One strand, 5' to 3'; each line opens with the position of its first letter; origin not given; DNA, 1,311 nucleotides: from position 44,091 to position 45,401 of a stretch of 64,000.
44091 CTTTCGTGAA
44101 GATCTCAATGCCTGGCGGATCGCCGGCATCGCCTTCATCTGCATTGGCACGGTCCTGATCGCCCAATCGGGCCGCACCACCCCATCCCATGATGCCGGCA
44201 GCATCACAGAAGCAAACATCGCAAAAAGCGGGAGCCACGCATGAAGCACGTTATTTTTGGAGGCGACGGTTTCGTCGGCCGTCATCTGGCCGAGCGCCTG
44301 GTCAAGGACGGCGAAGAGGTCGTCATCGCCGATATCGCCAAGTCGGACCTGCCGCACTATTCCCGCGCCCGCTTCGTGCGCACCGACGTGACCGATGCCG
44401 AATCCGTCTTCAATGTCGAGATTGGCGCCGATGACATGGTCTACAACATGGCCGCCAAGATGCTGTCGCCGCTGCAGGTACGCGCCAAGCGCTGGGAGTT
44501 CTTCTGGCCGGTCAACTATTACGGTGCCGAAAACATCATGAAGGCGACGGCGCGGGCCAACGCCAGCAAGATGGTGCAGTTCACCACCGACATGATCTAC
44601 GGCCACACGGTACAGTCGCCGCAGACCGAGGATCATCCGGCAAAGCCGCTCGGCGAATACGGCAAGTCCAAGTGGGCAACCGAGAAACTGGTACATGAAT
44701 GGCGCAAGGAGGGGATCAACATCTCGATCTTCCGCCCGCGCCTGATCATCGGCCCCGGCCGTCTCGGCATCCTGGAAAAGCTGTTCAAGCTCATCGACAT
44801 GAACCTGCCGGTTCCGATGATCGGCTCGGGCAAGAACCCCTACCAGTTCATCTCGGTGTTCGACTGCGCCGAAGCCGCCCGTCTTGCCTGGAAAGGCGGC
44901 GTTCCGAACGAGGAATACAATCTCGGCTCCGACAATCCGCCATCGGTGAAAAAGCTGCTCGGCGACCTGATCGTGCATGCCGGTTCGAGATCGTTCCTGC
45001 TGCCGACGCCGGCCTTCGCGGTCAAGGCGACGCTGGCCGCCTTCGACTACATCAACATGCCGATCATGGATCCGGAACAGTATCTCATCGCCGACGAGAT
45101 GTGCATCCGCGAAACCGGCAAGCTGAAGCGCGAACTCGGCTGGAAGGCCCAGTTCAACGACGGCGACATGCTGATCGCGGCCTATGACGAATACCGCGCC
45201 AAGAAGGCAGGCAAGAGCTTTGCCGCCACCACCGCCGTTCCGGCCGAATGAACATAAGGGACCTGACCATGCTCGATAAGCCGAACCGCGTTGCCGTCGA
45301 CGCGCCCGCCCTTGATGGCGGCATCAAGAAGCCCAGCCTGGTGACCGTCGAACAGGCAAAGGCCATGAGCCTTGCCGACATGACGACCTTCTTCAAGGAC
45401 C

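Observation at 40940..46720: Five-gene operon for a polyprenyl-phosphate-linked pentose (arabinose-like or aminopentose) donor, with an unusual class-III aminotransferase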

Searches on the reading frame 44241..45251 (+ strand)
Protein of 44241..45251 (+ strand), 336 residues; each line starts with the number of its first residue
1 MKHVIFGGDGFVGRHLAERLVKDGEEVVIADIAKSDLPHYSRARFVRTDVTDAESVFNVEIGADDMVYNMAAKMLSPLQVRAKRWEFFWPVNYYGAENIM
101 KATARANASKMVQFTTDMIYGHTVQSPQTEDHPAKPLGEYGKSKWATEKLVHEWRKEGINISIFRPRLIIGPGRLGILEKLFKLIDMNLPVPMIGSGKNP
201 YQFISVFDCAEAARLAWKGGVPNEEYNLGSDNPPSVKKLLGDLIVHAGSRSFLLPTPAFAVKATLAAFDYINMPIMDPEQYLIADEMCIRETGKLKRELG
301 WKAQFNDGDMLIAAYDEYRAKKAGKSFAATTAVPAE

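Call 3: search_protein_families(library=pfam, proteins=[window:44241-45251:+], max_evalue=0.01)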
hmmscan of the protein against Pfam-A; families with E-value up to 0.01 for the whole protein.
window:44241-45251:+ (336 aa): 10 families
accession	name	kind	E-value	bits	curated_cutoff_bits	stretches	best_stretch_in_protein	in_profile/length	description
PF01370.27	Epimerase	-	2.4e-33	115.9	20.9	1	4-229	2-240/240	NAD dependent epimerase/dehydratase family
PF16363.11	GDP_Man_Dehyd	-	1.5e-24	87.5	27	1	5-305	2-323/332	GDP-mannose 4,6 dehydratase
PF04321.23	RmlD_sub_bind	-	2.1e-15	57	27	1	1-166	1-148/287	RmlD substrate binding domain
PF01073.25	3Beta_HSD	-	5.9e-13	48.9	22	1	4-217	1-229/280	3-beta hydroxysteroid dehydrogenase/isomerase family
PF07993.18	NAD_binding_4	-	5.3e-11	42.6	20.1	1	110-185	131-223/258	Male sterility protein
PF13460.12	NAD_binding_10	-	3.4e-07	30.7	27.2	1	7-166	1-143/184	NAD(P)H-binding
PF00106.31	adh_short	-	0.00013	21.9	26.6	1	4-159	4-172/195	short chain dehydrogenase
PF03435.24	Sacchrp_dh_NADP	-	0.0013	19.5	25.1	1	4-76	2-81/129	Saccharopine dehydrogenase NADP binding domain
PF13561.12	adh_short_C2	-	0.0036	17.3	27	1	12-151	8-154/236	Enoyl-(Acyl carrier protein) reductase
PF02719.21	Polysacc_synt_2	-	0.0066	16.1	20.2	0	23-118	30-130/293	Polysaccharide biosynthesis protein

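Call 4: search_protein_families(library=ncbifam, proteins=[window:44241-45251:+], max_evalue=0.01)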
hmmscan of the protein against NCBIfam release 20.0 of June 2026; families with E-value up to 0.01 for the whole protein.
window:44241-45251:+ (336 aa): 35 families (the best 25 are shown)
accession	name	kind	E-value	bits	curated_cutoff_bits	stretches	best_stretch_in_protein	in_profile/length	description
TIGR01181.1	dTDP_gluc_dehyt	equivalog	2e-19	69.9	365.1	1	4-249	3-263/321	dTDP-glucose 4,6-dehydratase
TIGR03466.1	HpnA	hypoth_equivalog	5.7e-19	68.2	367.65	1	2-303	2-307/327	hopanoid-associated sugar epimerase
TIGR01179.1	galE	equivalog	1.5e-15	56.9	262.3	1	5-161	4-168/332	UDP-glucose 4-epimerase GalE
TIGR04180.1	EDH_00030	hypoth_equivalog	2.5e-15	56.4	475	1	5-172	3-178/297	NAD-dependent 4,6-dehydratase LegB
TIGR01777.1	yfcH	hypoth_equivalog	3.8e-14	52.9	207.35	1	4-267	2-260/292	TIGR01777 family oxidoreductase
NF042422.1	oxyalk_red_OleD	equivalog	4.8e-13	49.2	580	1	1-213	1-211/329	2-alkyl-3-oxoalkanoate reductase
NF042423.1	oxyalk_red_Shew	equivalog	1.4e-12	47.4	580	1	4-173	12-178/331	2-alkyl-3-oxoalkanoate reductase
TIGR01214.1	rmlD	equivalog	3e-11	43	224.05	1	4-156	3-140/285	dTDP-4-dehydrorhamnose reductase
NF043036.1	ErythonDh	equivalog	6.1e-11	42.1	325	1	1-173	1-184/321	D-erythronate dehydrogenase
NF050030.1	thlkprotThyD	equivalog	8.9e-11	41.5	400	1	1-265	1-267/305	thylakoid membrane protein ThyD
TIGR01746.1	Thioester-redct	subfamily_domain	6e-09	35.6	213.35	1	124-176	150-202/371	thioester reductase domain-containing protein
TIGR02197.1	heptose_epim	equivalog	1.9e-07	30.6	274.6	1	4-153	2-151/316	ADP-glyceromanno-heptose 6-epimerase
NF007956.0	PRK10675.1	subfamily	8.2e-07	28.5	394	1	1-160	1-169/338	UDP-glucose 4-epimerase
NF052578.1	StrlDmthSdmBMthl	equivalog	1.1e-06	28.7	600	1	3-250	3-248/328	sterol demethylase protein SdmB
NF008872.0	PRK11908.1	equivalog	1.5e-06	27.5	294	1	2-174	3-184/349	bifunctional UDP-4-keto-pentose/UDP-xylose synthase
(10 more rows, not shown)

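Call 20: search_solved_structures(query=window:44241-45251:+, max_evalue=0.001)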
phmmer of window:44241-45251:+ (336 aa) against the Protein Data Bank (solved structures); distinct sequences matched with E-value up to 0.001: 90 (the best 60 are shown).
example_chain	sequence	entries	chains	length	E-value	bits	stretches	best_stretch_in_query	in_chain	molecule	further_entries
3ehe_A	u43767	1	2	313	5.8e-20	74.9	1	4-240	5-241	UDP-glucose 4-epimerase (GalE-1)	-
3aw9_A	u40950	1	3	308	1.5e-14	57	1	1-219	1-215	NAD-dependent epimerase/dehydratase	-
1r66_A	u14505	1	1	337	1.2e-13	54.1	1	2-247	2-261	TDP-glucose-4,6-dehydratase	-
3icp_A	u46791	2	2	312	2e-13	53.3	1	1-219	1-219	NAD-dependent epimerase/dehydratase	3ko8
1r6d_A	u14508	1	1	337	3e-13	52.8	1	2-247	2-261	TDP-glucose-4,6-dehydratase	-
4zrm_A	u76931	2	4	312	3.2e-13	52.7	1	4-240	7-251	UDP-glucose 4-epimerase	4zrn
2hun_A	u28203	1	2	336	4e-13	52.3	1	1-232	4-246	336aa long hypothetical dTDP-glucose 4,6-dehydratase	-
8rdg_A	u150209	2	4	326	1.2e-12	50.8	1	2-239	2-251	SDR family NAD(P)-dependent oxidoreductase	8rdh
8rdi_A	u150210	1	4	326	4.2e-12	49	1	2-239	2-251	SDR family NAD(P)-dependent oxidoreductase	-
7ys8_A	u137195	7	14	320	6.5e-11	45.1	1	2-238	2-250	UDP-glucose 4-epimerase | UDP-glucose 4-epimerase along with EC 5.1.3.2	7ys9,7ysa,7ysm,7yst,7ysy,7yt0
8shh_A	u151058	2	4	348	7.5e-11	44.9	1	5-229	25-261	dTDP-glucose 4,6-dehydratase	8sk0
6zl6_A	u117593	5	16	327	7.9e-11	44.8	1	1-248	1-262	Epimerase domain-containing protein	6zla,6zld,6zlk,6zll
3vps_A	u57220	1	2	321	1.4e-10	44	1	4-236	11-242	NAD-dependent epimerase/dehydratase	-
6jkg_A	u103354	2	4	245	2.3e-10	43.3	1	4-208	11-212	Sterol-4-alpha-carboxylate 3-dehydrogenase, decarboxylating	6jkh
6zlj_A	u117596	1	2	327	2.9e-10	43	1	1-248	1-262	Epimerase domain-containing protein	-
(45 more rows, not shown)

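Call 40: search_dna_similar(query=window:44241-45251:+, collection=plasmids, mode=protein, max_rows=30, max_evalue=1e-30)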
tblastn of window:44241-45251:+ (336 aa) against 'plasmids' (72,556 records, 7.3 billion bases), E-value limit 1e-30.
Records with a match: 12; places in all: 12; records where one place covers at least 80% of the query: 12.
Best place of each record, by identity: 60-80% 1; <60% 11.
By first word of the organism name: Sinorhizobium 4; Mesorhizobium 3; Rhizobium 2; Neorhizobium 1; Azospirillum 1; Halostagnicola 1.
By predicted mobility (MOB-suite, as given by PLSDB): conjugative 7; non-mobilizable 4; mobilizable 1.
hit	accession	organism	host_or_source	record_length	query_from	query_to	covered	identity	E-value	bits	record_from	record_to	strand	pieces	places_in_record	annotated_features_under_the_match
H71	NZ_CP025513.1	Neorhizobium sp. SOG26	Oryza glumipatula,Whole ...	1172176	1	334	99%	67.4%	9e-147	464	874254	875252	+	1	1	none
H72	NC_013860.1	Azospirillum sp. B510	-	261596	1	318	95%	44.1%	9e-74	254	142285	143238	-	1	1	NAD(P)-dependent oxidoreductase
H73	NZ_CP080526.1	Mesorhizobium sp. AR07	Oxytropis sp.,Cell culture,root nodule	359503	4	331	98%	29.3%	2e-34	140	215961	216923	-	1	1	NAD-dependent epimerase/dehydratase family protein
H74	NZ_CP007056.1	Halostagnicola larsenii XH-48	-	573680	4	333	98%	28.5%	7e-33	136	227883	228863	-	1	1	NAD(P)-dependent oxidoreductase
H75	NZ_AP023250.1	Mesorhizobium sp. 131-2-5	Lotus japonicus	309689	4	326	96%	28.7%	2e-33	138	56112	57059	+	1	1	NAD-dependent epimerase/dehydratase family protein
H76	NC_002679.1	Mesorhizobium japonicum MAFF 303099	-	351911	4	326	96%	28.7%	2e-33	138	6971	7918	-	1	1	NAD-dependent epimerase/dehydratase family protein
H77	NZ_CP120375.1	Sinorhizobium garamanticum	Argyrolobium uniflorum,Cell culture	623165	4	326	96%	28.2%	9e-34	138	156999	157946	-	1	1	NAD-dependent epimerase/dehydratase family protein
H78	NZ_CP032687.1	Rhizobium sp. CCGE531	Phaseolus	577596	4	322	95%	28.6%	9e-37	147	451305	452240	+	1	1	NAD-dependent epimerase/dehydratase family protein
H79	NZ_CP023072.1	Sinorhizobium fredii CCBAU 83666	G.max,nodule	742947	4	326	96%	26.2%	9e-32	132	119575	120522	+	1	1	NAD-dependent epimerase/dehydratase family protein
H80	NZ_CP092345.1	Rhizobium gallicum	Phaseolus vulgaris,Cell culture,nodule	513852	4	323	95%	26.3%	1e-31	132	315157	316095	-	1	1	NAD-dependent epimerase/dehydratase family protein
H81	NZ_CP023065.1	Sinorhizobium sp. CCBAU 05631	G.max,nodule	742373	4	323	95%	26.2%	4e-32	134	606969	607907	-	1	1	NAD-dependent epimerase/dehydratase family protein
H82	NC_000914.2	Sinorhizobium fredii NGR234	-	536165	4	323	95%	26.2%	4e-32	134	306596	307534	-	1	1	NAD-dependent epimerase/dehydratase family protein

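Call 41: get_annotated_region(hit=H72, flank=9000)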
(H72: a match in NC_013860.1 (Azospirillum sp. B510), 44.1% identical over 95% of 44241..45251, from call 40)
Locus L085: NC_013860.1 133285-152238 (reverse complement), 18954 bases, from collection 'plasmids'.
description: Azospirillum sp. B510 plasmid pAB510f, complete sequence
organism: Azospirillum sp. B510 (NCBI taxid 137722)
taxonomy: Bacteria; Pseudomonadota; Alphaproteobacteria; Rhodospirillales; Azospirillaceae; Azospirillum; Azospirillum sp. B510
host: -; source: -; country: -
typing (MOB-suite, as given by PLSDB): mobilizable; replicon rep_cluster_1806; relaxase MOBP,MOBP
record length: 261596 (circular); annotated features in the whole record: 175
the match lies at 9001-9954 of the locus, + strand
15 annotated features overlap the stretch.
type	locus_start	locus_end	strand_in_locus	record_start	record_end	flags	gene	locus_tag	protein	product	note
CDS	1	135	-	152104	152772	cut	-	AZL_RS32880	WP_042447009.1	DUF2076 domain-containing protein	-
CDS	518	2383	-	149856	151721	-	cysN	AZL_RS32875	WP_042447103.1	sulfate adenylyltransferase subunit CysN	GO:0006790 - sulfur compound metabolic process [Evidence IEA]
CDS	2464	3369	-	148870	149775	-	cysD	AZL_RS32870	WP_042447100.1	sulfate adenylyltransferase subunit CysD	GO:0019419 - sulfate reduction [Evidence IEA]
CDS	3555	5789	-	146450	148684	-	-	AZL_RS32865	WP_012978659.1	biotin/lipoyl-binding protein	-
CDS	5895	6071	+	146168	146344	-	-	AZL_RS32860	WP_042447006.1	antitoxin MazE-like protein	-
CDS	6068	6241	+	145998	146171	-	-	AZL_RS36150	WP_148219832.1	type II toxin-antitoxin system PemK/MazF family toxin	-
CDS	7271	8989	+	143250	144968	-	-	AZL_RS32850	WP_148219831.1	hypothetical protein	-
CDS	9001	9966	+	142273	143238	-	-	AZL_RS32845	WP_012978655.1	NAD(P)-dependent oxidoreductase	-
CDS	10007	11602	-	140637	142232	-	-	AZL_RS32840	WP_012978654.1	GMC oxidoreductase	-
CDS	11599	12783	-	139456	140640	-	-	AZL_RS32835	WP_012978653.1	glycosyltransferase family 9 protein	-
CDS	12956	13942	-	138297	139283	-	-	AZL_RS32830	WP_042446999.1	lysylphosphatidylglycerol synthase transmembrane domain-containing protein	-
CDS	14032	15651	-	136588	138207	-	-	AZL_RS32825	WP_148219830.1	hypothetical protein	-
CDS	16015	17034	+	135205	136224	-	-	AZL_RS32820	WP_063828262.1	glycosyltransferase family 2 protein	-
CDS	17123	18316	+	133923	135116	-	-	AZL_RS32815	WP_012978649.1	glycosyltransferase family 4 protein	-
CDS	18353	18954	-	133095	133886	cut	-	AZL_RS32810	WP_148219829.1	class I SAM-dependent methyltransferase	-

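Call 52: get_annotated_region(hit=H78, flank=9000)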
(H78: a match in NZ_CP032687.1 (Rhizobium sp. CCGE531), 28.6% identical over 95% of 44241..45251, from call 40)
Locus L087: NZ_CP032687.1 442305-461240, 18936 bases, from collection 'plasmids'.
description: Rhizobium sp. CCGE531 plasmid pRCCGE531b, complete sequence
organism: Rhizobium sp. CCGE531 (NCBI taxid 2364271)
taxonomy: Bacteria; Pseudomonadota; Alphaproteobacteria; Hyphomicrobiales; Rhizobiaceae; Rhizobium; Rhizobium sp. CCGE531
host: -; source: Phaseolus; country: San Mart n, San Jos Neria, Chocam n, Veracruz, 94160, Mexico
typing (MOB-suite, as given by PLSDB): conjugative; relaxase MOBQ; mating-pair formation MPF_T
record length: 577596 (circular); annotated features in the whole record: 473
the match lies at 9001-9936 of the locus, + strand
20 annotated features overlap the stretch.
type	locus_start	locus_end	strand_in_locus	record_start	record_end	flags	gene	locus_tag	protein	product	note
CDS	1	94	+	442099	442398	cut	-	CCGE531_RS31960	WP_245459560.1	hypothetical protein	-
CDS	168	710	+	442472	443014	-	-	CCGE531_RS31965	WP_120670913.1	hypothetical protein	-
CDS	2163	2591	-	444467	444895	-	-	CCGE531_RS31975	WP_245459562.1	hypothetical protein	-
CDS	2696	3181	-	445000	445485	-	-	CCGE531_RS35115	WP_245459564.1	hypothetical protein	-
CDS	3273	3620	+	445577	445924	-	-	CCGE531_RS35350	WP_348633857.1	hypothetical protein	-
CDS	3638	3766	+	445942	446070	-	-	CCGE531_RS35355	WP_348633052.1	hypothetical protein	-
CDS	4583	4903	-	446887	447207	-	-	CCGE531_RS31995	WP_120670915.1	hypothetical protein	-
CDS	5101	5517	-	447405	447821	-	-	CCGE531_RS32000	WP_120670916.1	multiubiquitin domain-containing protein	-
CDS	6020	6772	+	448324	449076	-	-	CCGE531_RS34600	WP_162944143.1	hypothetical protein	-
CDS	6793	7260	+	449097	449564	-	-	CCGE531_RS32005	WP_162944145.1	hypothetical protein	-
CDS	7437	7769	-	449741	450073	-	-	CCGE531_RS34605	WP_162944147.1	hypothetical protein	-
CDS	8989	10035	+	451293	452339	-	-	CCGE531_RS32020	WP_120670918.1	NAD-dependent epimerase/dehydratase family protein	-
CDS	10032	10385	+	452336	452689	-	-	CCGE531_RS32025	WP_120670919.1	SMR family transporter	-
CDS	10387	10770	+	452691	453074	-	-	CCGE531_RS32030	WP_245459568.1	hypothetical protein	-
CDS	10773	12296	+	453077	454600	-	-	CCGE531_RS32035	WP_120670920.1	GMC family oxidoreductase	-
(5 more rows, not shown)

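Call 57: search_protein_families(library=pfam, proteins=[L085:7247-8989:+], max_evalue=0.01)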
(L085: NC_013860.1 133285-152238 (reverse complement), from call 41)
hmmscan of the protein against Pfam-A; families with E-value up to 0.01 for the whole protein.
L085:7247-8989:+ (580 aa): 0 families

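Call 89: search_protein_families(library=ncbifam, proteins=[L087:8989-10035:+, L087:14401-15471:-], max_evalue=0.00001)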
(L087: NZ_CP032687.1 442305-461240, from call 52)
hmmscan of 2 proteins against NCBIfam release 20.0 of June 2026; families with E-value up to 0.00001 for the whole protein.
L087:8989-10035:+ (348 aa): 16 families
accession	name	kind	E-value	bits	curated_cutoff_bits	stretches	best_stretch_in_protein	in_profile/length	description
TIGR03466.1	HpnA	hypoth_equivalog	7.4e-38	130.2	367.65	1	3-316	2-325/327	hopanoid-associated sugar epimerase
NF042422.1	oxyalk_red_OleD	equivalog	6e-25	88.3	580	1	4-303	3-319/329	2-alkyl-3-oxoalkanoate reductase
TIGR01179.1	galE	equivalog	1.4e-21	76.7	262.3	1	5-160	3-172/332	UDP-glucose 4-epimerase GalE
NF042423.1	oxyalk_red_Shew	equivalog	2.2e-17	63.2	580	1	2-300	9-323/331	2-alkyl-3-oxoalkanoate reductase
TIGR01746.1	Thioester-redct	subfamily_domain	2.6e-16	59.8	213.35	1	54-182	80-212/371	thioester reductase domain-containing protein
NF052578.1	StrlDmthSdmBMthl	equivalog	2.7e-16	60.2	600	1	3-167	2-172/328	sterol demethylase protein SdmB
NF043036.1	ErythonDh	equivalog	4.2e-16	59.1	325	1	5-164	4-179/321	D-erythronate dehydrogenase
TIGR04180.1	EDH_00030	hypoth_equivalog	7.8e-16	58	475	1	5-165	2-176/297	NAD-dependent 4,6-dehydratase LegB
TIGR01181.1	dTDP_gluc_dehyt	equivalog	1.1e-15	57.6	365.1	1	4-317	2-316/321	dTDP-glucose 4,6-dehydratase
NF041293.1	G6PDh_Azf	equivalog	8.2e-13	48.3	400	1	3-160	4-178/252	NAD-dependent glucose-6-phosphate dehydrogenase Azf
NF004520.0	PRK05865.1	equivalog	4.6e-11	41.3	1509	1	6-232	5-193/854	sugar epimerase family protein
TIGR02197.1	heptose_epim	equivalog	4e-10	39.4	274.6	1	5-149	2-153/316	ADP-glyceromanno-heptose 6-epimerase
NF007956.0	PRK10675.1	subfamily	4.9e-10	39.1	394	1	4-151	3-165/338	UDP-glucose 4-epimerase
TIGR01214.1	rmlD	equivalog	3e-09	36.4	224.05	1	5-164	3-150/285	dTDP-4-dehydrorhamnose reductase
NF047922.1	GDPFucSynFcl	equivalog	7.3e-09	35.5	500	1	93-249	88-261/308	GDP-L-fucose synthase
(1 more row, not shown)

L087:14401-15471:- (356 aa): 18 families
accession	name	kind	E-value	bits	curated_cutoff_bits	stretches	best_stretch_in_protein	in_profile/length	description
TIGR03466.1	HpnA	hypoth_equivalog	5e-25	88.1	367.65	1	14-353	3-325/327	hopanoid-associated sugar epimerase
NF042422.1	oxyalk_red_OleD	equivalog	1e-19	71.1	580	1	14-343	3-322/329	2-alkyl-3-oxoalkanoate reductase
TIGR01179.1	galE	equivalog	1.1e-19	70.5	262.3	1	14-187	2-172/332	UDP-glucose 4-epimerase GalE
NF042423.1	oxyalk_red_Shew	equivalog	2.1e-19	69.8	580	1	13-342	10-328/331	2-alkyl-3-oxoalkanoate reductase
TIGR04180.1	EDH_00030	hypoth_equivalog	2.9e-18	66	475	1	14-280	1-267/297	NAD-dependent 4,6-dehydratase LegB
TIGR01181.1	dTDP_gluc_dehyt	equivalog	1.2e-17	64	365.1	1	14-353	2-315/321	dTDP-glucose 4,6-dehydratase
NF052578.1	StrlDmthSdmBMthl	equivalog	9.4e-17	61.7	600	1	15-352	4-325/328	sterol demethylase protein SdmB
NF058621.1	DiazavRedAvaA7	equivalog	7.2e-13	48.8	400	1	33-269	12-248/304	3-diazoavenalumate denitrifying reductase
NF007956.0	PRK10675.1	subfamily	8e-11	41.6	394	1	14-187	3-176/338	UDP-glucose 4-epimerase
TIGR01214.1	rmlD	equivalog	6.6e-10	38.5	224.05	1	14-253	2-210/285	dTDP-4-dehydrorhamnose reductase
NF043036.1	ErythonDh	equivalog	8.2e-10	38.4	325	1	14-169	3-158/321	D-erythronate dehydrogenase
NF011728.1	PRK15181.1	equivalog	1.2e-09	37.6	760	1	13-245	17-256/348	Vi polysaccharide biosynthesis UDP-N-acetylglucosaminuronic acid C-4 epimerase TviC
NF041293.1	G6PDh_Azf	equivalog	5.4e-09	35.8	400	1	14-140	5-121/252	NAD-dependent glucose-6-phosphate dehydrogenase Azf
TIGR02622.1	CDP_4_6_dhtase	equivalog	9.1e-09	34.9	278.45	0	14-172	7-166/352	CDP-glucose 4,6-dehydratase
TIGR02197.1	heptose_epim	equivalog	2.5e-08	33.5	274.6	1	14-196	1-175/316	ADP-glyceromanno-heptose 6-epimerase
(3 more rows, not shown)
